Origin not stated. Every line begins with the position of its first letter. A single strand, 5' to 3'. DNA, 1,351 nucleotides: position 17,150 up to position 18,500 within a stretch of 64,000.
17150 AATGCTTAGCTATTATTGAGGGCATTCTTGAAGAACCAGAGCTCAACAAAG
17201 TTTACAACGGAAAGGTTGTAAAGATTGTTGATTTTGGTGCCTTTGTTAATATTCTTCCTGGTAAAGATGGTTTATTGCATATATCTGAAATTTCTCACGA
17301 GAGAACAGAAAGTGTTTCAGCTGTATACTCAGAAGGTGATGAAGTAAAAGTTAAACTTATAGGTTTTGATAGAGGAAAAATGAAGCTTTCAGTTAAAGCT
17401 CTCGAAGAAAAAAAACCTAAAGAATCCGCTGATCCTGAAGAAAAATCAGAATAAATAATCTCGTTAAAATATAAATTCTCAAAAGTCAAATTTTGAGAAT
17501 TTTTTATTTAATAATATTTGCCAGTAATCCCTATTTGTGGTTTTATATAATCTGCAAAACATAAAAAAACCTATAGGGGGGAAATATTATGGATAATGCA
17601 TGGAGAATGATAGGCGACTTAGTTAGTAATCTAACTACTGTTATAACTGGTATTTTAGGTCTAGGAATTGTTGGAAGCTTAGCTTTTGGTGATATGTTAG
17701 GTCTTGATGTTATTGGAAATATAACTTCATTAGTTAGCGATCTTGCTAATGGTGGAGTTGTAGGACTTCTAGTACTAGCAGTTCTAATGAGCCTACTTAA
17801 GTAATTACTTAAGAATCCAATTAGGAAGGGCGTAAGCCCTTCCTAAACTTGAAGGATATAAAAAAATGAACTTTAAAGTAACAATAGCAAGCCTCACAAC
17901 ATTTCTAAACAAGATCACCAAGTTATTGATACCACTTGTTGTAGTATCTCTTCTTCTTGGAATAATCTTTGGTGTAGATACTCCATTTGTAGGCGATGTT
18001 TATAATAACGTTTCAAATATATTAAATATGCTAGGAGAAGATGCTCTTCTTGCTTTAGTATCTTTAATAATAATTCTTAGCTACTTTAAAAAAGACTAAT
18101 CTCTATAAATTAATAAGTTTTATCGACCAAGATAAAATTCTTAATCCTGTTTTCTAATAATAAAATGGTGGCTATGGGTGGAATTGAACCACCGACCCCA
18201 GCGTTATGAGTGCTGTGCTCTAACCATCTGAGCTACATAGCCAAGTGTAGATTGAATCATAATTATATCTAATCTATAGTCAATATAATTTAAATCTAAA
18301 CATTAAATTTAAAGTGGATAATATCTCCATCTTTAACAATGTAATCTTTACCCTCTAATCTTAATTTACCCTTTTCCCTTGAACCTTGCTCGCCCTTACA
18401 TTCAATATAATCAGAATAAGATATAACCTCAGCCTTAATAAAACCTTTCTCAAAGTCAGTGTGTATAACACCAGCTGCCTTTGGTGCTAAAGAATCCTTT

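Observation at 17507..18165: Stand-alone pair of paralogous small 2-TM proteins inserted between pnp and tRNA-Met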

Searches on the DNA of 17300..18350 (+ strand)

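Call 64: search_rna_families(source=window, start=17300, end=18350, threshold=evalue, max_evalue=5)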
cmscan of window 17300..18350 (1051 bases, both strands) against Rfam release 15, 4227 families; matches with E-value up to 5: 11.
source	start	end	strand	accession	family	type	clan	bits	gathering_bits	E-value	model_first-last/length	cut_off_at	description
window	18169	18242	-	RF00005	tRNA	Gene; tRNA;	CL00001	67.9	29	1.9e-14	1-71/71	no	tRNA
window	18064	18203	+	RF02194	HPnc0260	Gene; antisense;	-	42.7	59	0.0035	1-156/156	no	Bacterial antisense RNA HPnc0260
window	18168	18242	+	RF04354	Plastid-ycf2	Cis-reg;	-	35.8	65.7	1.5e-05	1-75/75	no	Plastid-ycf2 5UTR RNA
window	17332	17390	+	RF00323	snoR79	Gene; snRNA; snoRNA; CD-box;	-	23.6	80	0.039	1-65/65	no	Small nucleolar RNA R79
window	17514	17576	-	RF00032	Histone3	Cis-reg;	-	18.4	34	0.051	1-46/46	no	Histone 3' UTR stem-loop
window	17783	17899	-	RF01773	rpsL_pseudo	Cis-reg; leader;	-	16.8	70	1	1-128/128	no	Pseudomonas rpsL leader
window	18278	18340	-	RF00321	snoZ247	Gene; snRNA; snoRNA; CD-box;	-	15.9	38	4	1-139/139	no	Small nucleolar RNA Z247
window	17821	17844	-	RF01716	PhotoRC-I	Cis-reg;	-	15.8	45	0.33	1-44/44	no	PhotoRC-I RNA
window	17776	17844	-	RF02823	LPR69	Gene; sRNA;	-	15.2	40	3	1-82/82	no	Legionella RNA 69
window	17332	17375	+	RF01306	sR52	Gene; snRNA; snoRNA; CD-box;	-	13.9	50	4.6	1-60/60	no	Small nucleolar RNA sR52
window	17823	17851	+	RF01716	PhotoRC-I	Cis-reg;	-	12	45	4.4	1-44/44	no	PhotoRC-I RNA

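Call 93: search_dna_similar(query=L152:2600-9400:+, collection=phages, mode=distant, max_rows=10)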
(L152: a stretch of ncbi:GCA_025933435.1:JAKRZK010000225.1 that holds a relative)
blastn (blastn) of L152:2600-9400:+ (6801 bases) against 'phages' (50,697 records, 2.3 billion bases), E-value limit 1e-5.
Records with a match: 5; places in all: 5; records where one place covers at least 80% of the query: 0.
Best place of each record, by identity: 60-80% 5.
By first word of the organism name: Flavobacterium 4; uncultured 1.
By host as written in the record: Flavobacterium sp. LMO8 4; - 1.
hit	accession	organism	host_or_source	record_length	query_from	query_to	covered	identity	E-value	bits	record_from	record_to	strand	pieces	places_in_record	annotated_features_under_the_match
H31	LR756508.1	uncultured phage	metagenomic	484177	2749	2933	3%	70.4%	3e-11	79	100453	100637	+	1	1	record has no annotation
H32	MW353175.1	Flavobacterium phage vB_FspM_immuto_2-6A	Flavobacterium sp. LMO8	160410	6299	6451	2%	69.9%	1e-8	70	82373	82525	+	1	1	baseplate wedge protein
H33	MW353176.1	Flavobacterium phage vB_FspM_immuto_3-5A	Flavobacterium sp. LMO8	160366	6299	6451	2%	69.9%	1e-8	70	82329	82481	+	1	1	baseplate wedge protein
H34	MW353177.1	Flavobacterium phage vB_FspM_immuto_13-6C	Flavobacterium sp. LMO8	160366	6299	6451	2%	69.9%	1e-8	70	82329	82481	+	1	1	baseplate wedge protein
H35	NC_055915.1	Flavobacterium phage vB_FspM_immuto_2-6A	Flavobacterium sp. LMO8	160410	6299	6451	2%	69.9%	1e-8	70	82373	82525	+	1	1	baseplate wedge protein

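Call 94: search_dna_similar(query=L056:1-7000:+, collection=phages, mode=distant, max_rows=10)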
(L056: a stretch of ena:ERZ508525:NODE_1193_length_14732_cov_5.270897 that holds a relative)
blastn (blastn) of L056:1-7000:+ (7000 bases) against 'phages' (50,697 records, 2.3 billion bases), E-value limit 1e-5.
Records with a match: 589; places in all: 729; records where one place covers at least 80% of the query: 0.
Best place of each record, by identity: 80-90% 17; 60-80% 572.
By first word of the organism name: Synechococcus 298; Escherichia 105; Cyanophage 58; Prochlorococcus 24; Aeromonas 21; Klebsiella 15; Shigella 12; Enterobacter 10; Marine 9; Pelagibacter 4; and 15 more.
By host as written in the record: - 196; Synechococcus 51; Synechococcus sp. 36; Escherichia coli 30; Synechococcus sp. WH7803 24; Synechococcus sp. WH8102 20; Synechococcus sp. WH 7803 14; Escherichia coli LF82 12; and 110 more.
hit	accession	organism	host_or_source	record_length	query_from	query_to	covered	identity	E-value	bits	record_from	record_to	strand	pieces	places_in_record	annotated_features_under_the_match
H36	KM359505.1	Prochlorococcus phage P-TIM68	Prochlorococcus sp. MIT9515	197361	352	6540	29%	65.2%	4e-54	365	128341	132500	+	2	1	putative DNA polymerase | putative heat-shock protein | putative translation repressor | hypothetical protein (x3)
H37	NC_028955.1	Prochlorococcus phage P-TIM68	Prochlorococcus sp. MIT9515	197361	352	6540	29%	65.2%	4e-54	365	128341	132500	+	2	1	DNA polymerase | Hsp20 heat shock protein | translation repressor | hypothetical protein (x3)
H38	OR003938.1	Synechococcus phage DSL-LC03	Synechococcus sp.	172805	383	6539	27%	64.9%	2e-58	351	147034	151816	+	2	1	DNA polymerase | nucleotidyl transferase domain containing protein | heat shock protein | hypothetical protein (x2) | translation repressor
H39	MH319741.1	Marine virus AG-345-E15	single cell amplified by WGA-X; seawater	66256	383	6278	21%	66.9%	3e-37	422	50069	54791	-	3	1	record has no annotation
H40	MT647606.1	Pelagibacter phage Mosig EXVC030M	Candidatus Pelagibacter ubique HTCC1062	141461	139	6542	21%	66.1%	4e-29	339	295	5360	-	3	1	putative DNA polymerase (x2) | putative glutathione synthetase | putative translation repressor protein | putative 2Fe-2S ferredoxin | hypothetical protein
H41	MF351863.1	Synechococcus phage Bellamy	Synechococcus str. WH8109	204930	383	6432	21%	64.6%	1e-22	223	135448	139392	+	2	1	161: DNA polymerase | 158: heat shock protein | 159: hypothetical protein | 157: RegA-like protein | 160: hypothetical protein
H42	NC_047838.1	Synechococcus phage Bellamy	Synechococcus str. WH8109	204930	383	6432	21%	64.6%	1e-22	223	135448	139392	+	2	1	161: DNA polymerase | 158: Hsp20 heat shock protein | 159: hypothetical protein | 157: translation repressor | 160: hypothetical protein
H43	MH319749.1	Marine virus AG-345-F15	single cell amplified by WGA-X; seawater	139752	4646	6260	20%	65.6%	6e-39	257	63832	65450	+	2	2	record has no annotation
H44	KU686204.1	Synechococcus phage S-CAM9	Synechococcus sp.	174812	359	6342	19%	68.3%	3e-55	428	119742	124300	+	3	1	DNA polymerase | hypothetical protein (x3) | heat shock protein | endoribonuclease translational repressor of early genes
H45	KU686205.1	Synechococcus phage S-CAM9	Synechococcus sp.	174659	359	6342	19%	68.3%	3e-55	428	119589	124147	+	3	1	DNA polymerase | hypothetical protein (x3) | heat shock protein | endoribonuclease translational repressor of early genes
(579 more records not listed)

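Call 95: get_annotated_region(hit=H37, flank=1500)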
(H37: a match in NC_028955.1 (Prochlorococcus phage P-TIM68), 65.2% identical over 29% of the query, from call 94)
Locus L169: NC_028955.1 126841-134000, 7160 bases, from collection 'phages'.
description: Prochlorococcus phage P-TIM68, complete genome.
organism: Prochlorococcus phage P-TIM68 (NCBI taxid 1542477)
taxonomy: Viruses; Duplodnaviria; Heunggongvirae; Uroviricota; Caudoviricetes; Kyanoviridae; Haifavirus; Haifavirus tim68
host: Prochlorococcus sp. MIT9515; source: -; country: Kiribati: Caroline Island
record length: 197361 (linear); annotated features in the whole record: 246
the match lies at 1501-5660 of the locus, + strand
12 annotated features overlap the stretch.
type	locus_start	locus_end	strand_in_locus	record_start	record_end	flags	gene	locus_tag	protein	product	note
CDS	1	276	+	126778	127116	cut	-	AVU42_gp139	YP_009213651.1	putative photosystem II protein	PsbN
CDS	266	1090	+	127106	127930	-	-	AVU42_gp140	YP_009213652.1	DNA methyltransferase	-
CDS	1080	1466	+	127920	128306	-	-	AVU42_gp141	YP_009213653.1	clamp loader of DNA polymerase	-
CDS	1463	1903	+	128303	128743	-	-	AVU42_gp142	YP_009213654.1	translation repressor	RegA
CDS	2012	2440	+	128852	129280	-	-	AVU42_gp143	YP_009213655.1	Hsp20 heat shock protein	-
CDS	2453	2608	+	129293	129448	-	-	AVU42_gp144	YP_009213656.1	hypothetical protein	-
CDS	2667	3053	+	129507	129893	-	-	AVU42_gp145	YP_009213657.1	hypothetical protein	-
CDS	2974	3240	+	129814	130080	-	-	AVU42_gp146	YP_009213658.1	hypothetical protein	-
CDS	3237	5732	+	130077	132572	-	-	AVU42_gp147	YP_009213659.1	DNA polymerase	-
CDS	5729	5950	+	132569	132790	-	-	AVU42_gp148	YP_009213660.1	hypothetical protein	-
CDS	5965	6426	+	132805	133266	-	-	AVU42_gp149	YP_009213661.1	bifunctional heptose 7-phosphate kinase/heptose 1-phosphate adenyltransferase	-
CDS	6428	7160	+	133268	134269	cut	-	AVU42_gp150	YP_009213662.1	putative RecA-like protein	UvsX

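Call 96: get_annotated_region(hit=H40, flank=1500)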
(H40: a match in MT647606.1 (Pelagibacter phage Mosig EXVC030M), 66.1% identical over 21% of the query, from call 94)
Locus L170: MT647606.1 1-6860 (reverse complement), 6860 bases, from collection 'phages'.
description: Pelagibacter phage Mosig EXVC030M, complete genome.
organism: Pelagibacter phage Mosig EXVC030M (NCBI taxid 2759214)
taxonomy: Viruses; Duplodnaviria; Heunggongvirae; Uroviricota; Caudoviricetes; Kyanoviridae
host: Candidatus Pelagibacter ubique HTCC1062; source: oxygen minimum zone; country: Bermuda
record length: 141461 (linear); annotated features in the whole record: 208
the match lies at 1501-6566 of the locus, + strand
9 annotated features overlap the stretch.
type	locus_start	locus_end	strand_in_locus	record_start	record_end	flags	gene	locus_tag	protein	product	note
CDS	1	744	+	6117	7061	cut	-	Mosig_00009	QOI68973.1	putative AAA family ATPase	-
CDS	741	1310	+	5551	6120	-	-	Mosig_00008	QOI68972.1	putative Fe2OG dioxygenase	-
CDS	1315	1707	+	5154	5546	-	-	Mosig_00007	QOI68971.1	putative DNA polymerase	-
CDS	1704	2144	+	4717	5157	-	-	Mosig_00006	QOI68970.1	putative translation repressor protein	-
CDS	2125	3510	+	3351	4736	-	-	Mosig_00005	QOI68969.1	putative glutathione synthetase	-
CDS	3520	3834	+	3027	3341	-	-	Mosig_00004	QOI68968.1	hypothetical protein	-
CDS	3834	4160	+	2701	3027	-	-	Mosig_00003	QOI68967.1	putative 2Fe-2S ferredoxin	-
CDS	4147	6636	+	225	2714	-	-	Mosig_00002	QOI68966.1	putative DNA polymerase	-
CDS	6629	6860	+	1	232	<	-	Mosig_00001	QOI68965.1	putative adenine methyltransferase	-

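Call 97: get_annotated_region(hit=H39, flank=1500)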
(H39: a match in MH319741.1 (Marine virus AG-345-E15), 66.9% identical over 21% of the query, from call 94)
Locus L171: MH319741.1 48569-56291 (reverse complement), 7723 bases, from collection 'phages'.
description: Marine virus AG-345-E15 Ga0172270_11 genomic sequence.
organism: Marine virus AG-345-E15 (NCBI taxid 2162688)
taxonomy: Viruses; Duplodnaviria; Heunggongvirae; Uroviricota; Caudoviricetes
host: -; source: single cell amplified by WGA-X; seawater; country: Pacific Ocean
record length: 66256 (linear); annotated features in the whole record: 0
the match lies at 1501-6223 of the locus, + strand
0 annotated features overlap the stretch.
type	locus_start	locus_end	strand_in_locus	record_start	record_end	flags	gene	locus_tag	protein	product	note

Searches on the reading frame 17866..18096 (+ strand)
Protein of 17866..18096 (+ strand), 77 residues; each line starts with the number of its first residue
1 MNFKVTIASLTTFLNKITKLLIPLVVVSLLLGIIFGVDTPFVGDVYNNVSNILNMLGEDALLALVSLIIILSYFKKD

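Call 5: search_protein_families(library=pfam, proteins=[window:17866-18096:+], max_evalue=10)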
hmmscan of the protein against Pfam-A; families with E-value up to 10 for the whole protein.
seq(77 aa): 1 family
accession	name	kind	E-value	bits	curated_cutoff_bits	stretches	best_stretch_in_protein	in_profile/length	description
PF19451.5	DUF5989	-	0.11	13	27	1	7-35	4-33/49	Family of unknown function (DUF5989)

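Call 6: search_protein_families(library=phrogs, proteins=[window:17866-18096:+], max_evalue=10)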
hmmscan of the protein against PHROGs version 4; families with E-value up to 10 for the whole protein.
seq(77 aa): 0 families

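Call 9: find_homologous_proteins(query=window:17866-18096:+, max_evalue=10)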
Query seq(77 aa) (77 aa): 605 proteins with E <= 10 among 609 candidates; the best 120 are listed.
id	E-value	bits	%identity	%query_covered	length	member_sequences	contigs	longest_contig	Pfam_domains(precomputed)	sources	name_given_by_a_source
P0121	8.2e-38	145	100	100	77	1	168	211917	-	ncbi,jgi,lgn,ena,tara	ncbi:MAG: hypothetical protein ACJ0E3_04070 [Gammaproteobacteria bacterium]|jgi:purine-cytosine perm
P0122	9.5e-38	145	100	100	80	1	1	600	-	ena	-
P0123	1.1e-37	145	100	100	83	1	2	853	-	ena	-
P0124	3.2e-37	143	99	100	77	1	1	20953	-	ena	-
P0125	3.6e-37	143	99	100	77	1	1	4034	-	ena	-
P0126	4.9e-37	143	99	100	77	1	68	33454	-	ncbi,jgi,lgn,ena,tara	jgi:purine-cytosine permease-like protein|tara:strand:+ start:356 stop:589 length:234 start_codon:ye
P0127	5.6e-37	142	99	100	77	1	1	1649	-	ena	-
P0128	6.4e-37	142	97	100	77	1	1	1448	-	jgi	jgi:purine-cytosine permease-like protein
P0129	7.5e-37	142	99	100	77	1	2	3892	-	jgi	jgi:purine-cytosine permease-like protein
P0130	1.1e-36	142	97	100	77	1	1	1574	-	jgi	jgi:purine-cytosine permease-like protein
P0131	4.4e-36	140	97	100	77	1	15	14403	-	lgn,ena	-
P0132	5.2e-36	139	96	100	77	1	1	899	-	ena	-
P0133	1.0e-34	135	90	100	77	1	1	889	-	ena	-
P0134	1.2e-34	135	90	100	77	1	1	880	-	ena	-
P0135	1.6e-34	135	97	97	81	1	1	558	-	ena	-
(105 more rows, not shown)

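Call 17: search_solved_structures(query=A2, max_evalue=10)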
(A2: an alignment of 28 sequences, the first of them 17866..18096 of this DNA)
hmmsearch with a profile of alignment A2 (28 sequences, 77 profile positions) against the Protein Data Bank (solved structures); distinct sequences matched with E-value up to 10: 3.
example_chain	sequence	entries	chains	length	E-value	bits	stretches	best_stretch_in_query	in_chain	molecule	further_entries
8eow_A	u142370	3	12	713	0.92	13.3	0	18-56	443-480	Potassium voltage-gated channel subfamily H member 1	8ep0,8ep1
6pbx_A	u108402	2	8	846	1.1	13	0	19-56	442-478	Potassium voltage-gated channel subfamily H member 1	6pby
5k7l_A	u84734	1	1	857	1.2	13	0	19-56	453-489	Potassium voltage-gated channel subfamily H member 1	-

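Call 18: find_related_loci(query=A2, collection=genome_contigs, flank=4000)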
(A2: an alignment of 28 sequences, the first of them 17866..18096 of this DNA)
Query A2 (77 aa) in genome_contigs; peptide patterns used: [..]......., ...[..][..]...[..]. (x = any residue, [..] = any of these).
145 stretches matched a pattern; 53 encode a relative of the query (tblastn E <= 1e-3); 53 distinct loci.
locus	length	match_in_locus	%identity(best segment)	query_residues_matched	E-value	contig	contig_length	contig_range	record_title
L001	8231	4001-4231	99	1-77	2e-43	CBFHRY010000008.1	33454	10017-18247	MAG: Gammaproteobacteria bacterium isolate AGTU_67_bin_73_strict genome assembly, contig: AGTU_67_bin_73_strict_c8, whol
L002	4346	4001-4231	88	1-77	6e-40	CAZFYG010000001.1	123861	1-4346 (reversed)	MAG TPA_asm: uncultured Gammaproteobacteria bacterium isolate binchicken_co285_261 genome assembly, contig: NODE_59_leng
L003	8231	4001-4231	90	1-77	8e-40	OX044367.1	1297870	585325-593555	MAG: uncultured SAR86 cluster bacterium isolate A_MB256 genome assembly, chromosome: A_MB256_contig-1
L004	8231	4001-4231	90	1-77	8e-40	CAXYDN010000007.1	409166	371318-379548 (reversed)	MAG: uncultured SAR86 cluster bacterium isolate FRAM_RAS_F4_10_1920_2-MAG_18 genome assembly, contig: FRAM_RAS_F4_10_192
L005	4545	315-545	86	1-77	2e-39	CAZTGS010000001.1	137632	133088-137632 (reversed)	MAG TPA_asm: uncultured Gammaproteobacteria bacterium isolate binchicken_co317_93 genome assembly, contig: NODE_34_lengt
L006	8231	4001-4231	87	1-77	2e-39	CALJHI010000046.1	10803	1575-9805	MAG: uncultured SAR86 cluster bacterium isolate S2_Bin_METABAT__269_1 genome assembly, contig: c_000004456101, whole gen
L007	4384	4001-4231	86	1-77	9e-39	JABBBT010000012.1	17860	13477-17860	MAG: SAR86 cluster bacterium isolate HE327_NSB094 NODE_4128_length_17860_cov_94.124909, whole genome shotgun sequence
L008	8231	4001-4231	87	1-77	7e-39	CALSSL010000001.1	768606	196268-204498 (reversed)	MAG: uncultured SAR86 cluster bacterium isolate P_MB137_1 genome assembly, contig: contig_10071_P_MB137, whole genome sh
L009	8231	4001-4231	88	1-77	4e-39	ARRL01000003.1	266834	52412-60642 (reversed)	Gamma proteobacterium SCGC AAA168-P09 AAA168P9DRAFT_NODE-unique_3_len_266834.3_C, whole genome shotgun sequence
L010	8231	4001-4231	86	1-77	1e-38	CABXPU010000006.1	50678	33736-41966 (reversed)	MAG: uncultured SAR86 cluster bacterium isolate AG-319-N19 genome assembly, contig: AG-319-N19_NODE_6, whole genome shot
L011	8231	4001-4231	84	1-77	1e-38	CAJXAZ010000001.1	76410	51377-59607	MAG TPA_asm: uncultured Gammaproteobacteria bacterium isolate ERR599090_bin.2_MetaBAT_v2.12.1_MAG genome assembly, conti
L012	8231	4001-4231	84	1-77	1e-38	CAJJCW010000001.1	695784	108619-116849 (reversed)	MAG: SAR86 cluster bacterium SAR86B isolate FRAM18_bin313 genome assembly, contig: FRAM18_bin313-1, whole genome shotgun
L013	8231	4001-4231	82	1-77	4e-38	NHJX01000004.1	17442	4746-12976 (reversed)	MAG: Gammaproteobacteria bacterium TMED226 36966, whole genome shotgun sequence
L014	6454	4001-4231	84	1-77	3e-38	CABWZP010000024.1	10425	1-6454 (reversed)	MAG: uncultured SAR86 cluster bacterium isolate AG-313-D02 genome assembly, contig: AG-313-D02_NODE_24, whole genome sho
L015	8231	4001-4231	82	1-77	5e-38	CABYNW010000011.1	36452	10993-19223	MAG: uncultured SAR86 cluster bacterium isolate AG-333-I15 genome assembly, contig: AG-333-I15_NODE_11, whole genome sho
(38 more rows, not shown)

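Call 36: predict_structure(alignment_id=A2)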
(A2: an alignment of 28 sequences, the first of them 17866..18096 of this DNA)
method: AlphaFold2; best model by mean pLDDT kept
length: 77 residues; sequences in the alignment: 28
mean_pLDDT: 66.6   pTM: 0.34
mean pLDDT of the five models: 66.6, 62.3, 61.3, 60.9, 55.8
residues with pLDDT >= 90: 0; 70-90: 25; 50-70: 51; < 50: 1
segments of 3 or more residues with pLDDT < 50: none
pLDDT, mean of each block of 10 residues (from residue 1): 60 70 73 66 65 66 71 60
secondary structure, 60 per line:
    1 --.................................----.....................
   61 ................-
elements in order: H3-35 H40-76

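Call 58: fold_search(model_id=the predicted structure, library=pdb)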
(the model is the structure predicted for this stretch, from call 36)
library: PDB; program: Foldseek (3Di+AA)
matches with E <= 10: 15; with E <= 0.001: 0
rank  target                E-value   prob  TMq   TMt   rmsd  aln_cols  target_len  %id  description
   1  6sw8_A                4.0e+00  0.08  0.30  0.31   7.9        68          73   20  Crystal structure of the NS1 (H7N1) RNA-binding domain (released 2020-10-07)
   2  6sx0_A                4.6e+00  0.07  0.30  0.32   8.0        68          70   20  Specific dsRNA recognition by wild type H7N1 NS1 RNA-binding domain (released 2020-10-07)
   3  6sx0_B                4.6e+00  0.07  0.30  0.31   7.9        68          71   20  Specific dsRNA recognition by wild type H7N1 NS1 RNA-binding domain (released 2020-10-07)
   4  4biy_D                5.3e+00  0.08  0.36  0.15   8.1        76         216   13  Crystal structure of CpxAHDC (monoclinic form 2) (released 2014-02-12)
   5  6zlc_A                5.3e+00  0.06  0.30  0.30   7.8        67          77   21  Non-specific dsRNA recognition by wildtype H7N1 RNA-binding domain (released 2020-10-07)
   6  6zlc_B                5.6e+00  0.06  0.30  0.31   8.2        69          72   20  Non-specific dsRNA recognition by wildtype H7N1 RNA-binding domain (released 2020-10-07)
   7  4biy_B                6.0e+00  0.07  0.36  0.15   8.0        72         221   14  Crystal structure of CpxAHDC (monoclinic form 2) (released 2014-02-12)
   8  6sx2_A                6.0e+00  0.05  0.30  0.31   8.2        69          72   20  dsRNA recognition by R38AK41A mutant of H7N1 NS1 RNA Binding Domain (released 2020-10-07)
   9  5lfk_B                6.5e+00  0.10  0.44  0.17   7.6        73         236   11  Crystal structure of CpxAHDC (hemiphosphorylated form) (released 2017-06-07)
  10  4biw_B                7.0e+00  0.10  0.45  0.17   7.7        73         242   11  Crystal structure of CpxAHDC (hexagonal form) (released 2014-02-12)
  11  4biv_A                7.0e+00  0.07  0.38  0.16   5.0        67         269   15  Crystal structure of CpxAHDC (trigonal form) (released 2014-02-12)
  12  4biz_C                7.5e+00  0.06  0.36  0.14   8.9        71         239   13  Crystal structure of CpxAHDC (orthorhombic form 2) (released 2014-04-23)
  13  3m8a_A                8.6e+00  0.04  0.30  0.32   8.0        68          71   16  Crystal Structure of Swine Flu Virus NS1 N-Terminal RNA Binding Domain from H1N1 Influenza A/California/07/2009 (released 2010-04-28)
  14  3m8a_C                8.6e+00  0.04  0.30  0.31   8.4        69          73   19  Crystal Structure of Swine Flu Virus NS1 N-Terminal RNA Binding Domain from H1N1 Influenza A/California/07/2009 (released 2010-04-28)
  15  3m8a_H                9.2e+00  0.04  0.30  0.31   8.5        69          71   19  Crystal Structure of Swine Flu Virus NS1 N-Terminal RNA Binding Domain from H1N1 Influenza A/California/07/2009 (released 2010-04-28)
